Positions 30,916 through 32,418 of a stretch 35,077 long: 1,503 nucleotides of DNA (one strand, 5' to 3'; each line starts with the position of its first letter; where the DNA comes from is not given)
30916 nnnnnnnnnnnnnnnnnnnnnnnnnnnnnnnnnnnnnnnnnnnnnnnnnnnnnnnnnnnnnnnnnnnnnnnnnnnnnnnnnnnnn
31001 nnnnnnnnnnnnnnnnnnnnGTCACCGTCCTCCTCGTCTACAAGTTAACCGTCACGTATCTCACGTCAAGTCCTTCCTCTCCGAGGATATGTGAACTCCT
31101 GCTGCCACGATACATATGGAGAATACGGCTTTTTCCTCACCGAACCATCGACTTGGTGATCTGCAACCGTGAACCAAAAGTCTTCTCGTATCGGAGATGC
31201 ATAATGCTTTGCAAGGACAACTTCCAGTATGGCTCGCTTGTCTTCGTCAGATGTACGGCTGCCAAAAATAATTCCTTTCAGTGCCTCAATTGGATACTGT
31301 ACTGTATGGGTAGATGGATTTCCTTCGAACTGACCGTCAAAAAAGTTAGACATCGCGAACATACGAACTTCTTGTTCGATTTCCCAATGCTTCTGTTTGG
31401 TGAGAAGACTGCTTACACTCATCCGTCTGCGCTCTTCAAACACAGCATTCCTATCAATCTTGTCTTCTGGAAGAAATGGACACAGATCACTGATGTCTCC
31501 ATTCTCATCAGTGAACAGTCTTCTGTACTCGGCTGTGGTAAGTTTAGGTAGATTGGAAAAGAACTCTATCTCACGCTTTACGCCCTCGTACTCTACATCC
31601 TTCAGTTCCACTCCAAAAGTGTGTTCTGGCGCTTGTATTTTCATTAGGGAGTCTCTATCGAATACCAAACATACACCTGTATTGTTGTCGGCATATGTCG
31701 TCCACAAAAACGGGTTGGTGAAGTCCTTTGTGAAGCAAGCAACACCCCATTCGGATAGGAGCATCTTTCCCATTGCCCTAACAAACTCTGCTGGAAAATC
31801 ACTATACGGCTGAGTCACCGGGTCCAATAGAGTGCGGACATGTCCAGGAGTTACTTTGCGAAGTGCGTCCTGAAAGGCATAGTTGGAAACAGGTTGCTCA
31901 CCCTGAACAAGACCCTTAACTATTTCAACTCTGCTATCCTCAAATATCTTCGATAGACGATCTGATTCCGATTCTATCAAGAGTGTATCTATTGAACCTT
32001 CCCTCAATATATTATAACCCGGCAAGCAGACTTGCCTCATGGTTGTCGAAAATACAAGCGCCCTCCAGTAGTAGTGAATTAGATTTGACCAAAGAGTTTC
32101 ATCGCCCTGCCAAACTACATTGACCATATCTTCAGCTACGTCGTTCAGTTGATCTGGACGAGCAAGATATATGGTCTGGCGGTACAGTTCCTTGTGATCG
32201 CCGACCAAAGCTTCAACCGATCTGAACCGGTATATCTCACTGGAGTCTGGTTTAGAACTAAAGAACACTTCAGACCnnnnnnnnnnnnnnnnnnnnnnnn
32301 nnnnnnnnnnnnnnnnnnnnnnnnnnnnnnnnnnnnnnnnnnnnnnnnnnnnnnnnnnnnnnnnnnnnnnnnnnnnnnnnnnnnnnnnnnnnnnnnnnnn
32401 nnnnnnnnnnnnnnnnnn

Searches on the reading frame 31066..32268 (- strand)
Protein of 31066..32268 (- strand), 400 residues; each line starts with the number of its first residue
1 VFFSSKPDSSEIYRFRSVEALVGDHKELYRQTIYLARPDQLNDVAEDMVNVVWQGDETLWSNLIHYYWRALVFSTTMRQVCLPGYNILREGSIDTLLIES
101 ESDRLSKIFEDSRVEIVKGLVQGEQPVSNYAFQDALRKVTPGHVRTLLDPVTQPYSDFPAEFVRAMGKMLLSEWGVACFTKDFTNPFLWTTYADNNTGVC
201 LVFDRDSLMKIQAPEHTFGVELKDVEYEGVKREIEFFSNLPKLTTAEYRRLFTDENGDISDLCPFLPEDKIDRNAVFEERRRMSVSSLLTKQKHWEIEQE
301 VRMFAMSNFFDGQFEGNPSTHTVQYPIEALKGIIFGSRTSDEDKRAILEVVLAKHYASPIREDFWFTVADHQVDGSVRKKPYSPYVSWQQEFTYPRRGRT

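Call 71: search_protein_families(library=pfam, proteins=[window:31066-32268:-], max_evalue=0.001)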
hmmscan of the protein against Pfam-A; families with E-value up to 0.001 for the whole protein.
window:31066-32268:- (400 aa): 1 family
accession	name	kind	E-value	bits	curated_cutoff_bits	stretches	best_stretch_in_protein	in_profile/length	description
PF11185.13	DUF2971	-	3.8e-10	41.4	22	1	188-303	1-89/89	Protein of unknown function (DUF2971)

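Call 105: search_protein_families(library=padloc, proteins=[window:31066-32268:-], max_evalue=0.001)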
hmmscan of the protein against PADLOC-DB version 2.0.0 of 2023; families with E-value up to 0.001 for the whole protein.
window:31066-32268:- (400 aa): 5 families
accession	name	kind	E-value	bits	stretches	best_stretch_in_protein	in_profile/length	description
PDLC04990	PDC-S31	-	2.7e-21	74.5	2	8-221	5-156/259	-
PDLC04994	PDC-S31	-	5.4e-20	69.9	2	164-212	111-159/273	-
PDLC04991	PDC-S31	-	1.7e-16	58.6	2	172-235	63-116/208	-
PDLC04992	PDC-S31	-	1.9e-07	29.1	1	165-232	48-111/220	-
PDLC04993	PDC-S31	-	0.00083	16.7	0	275-361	145-229/245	-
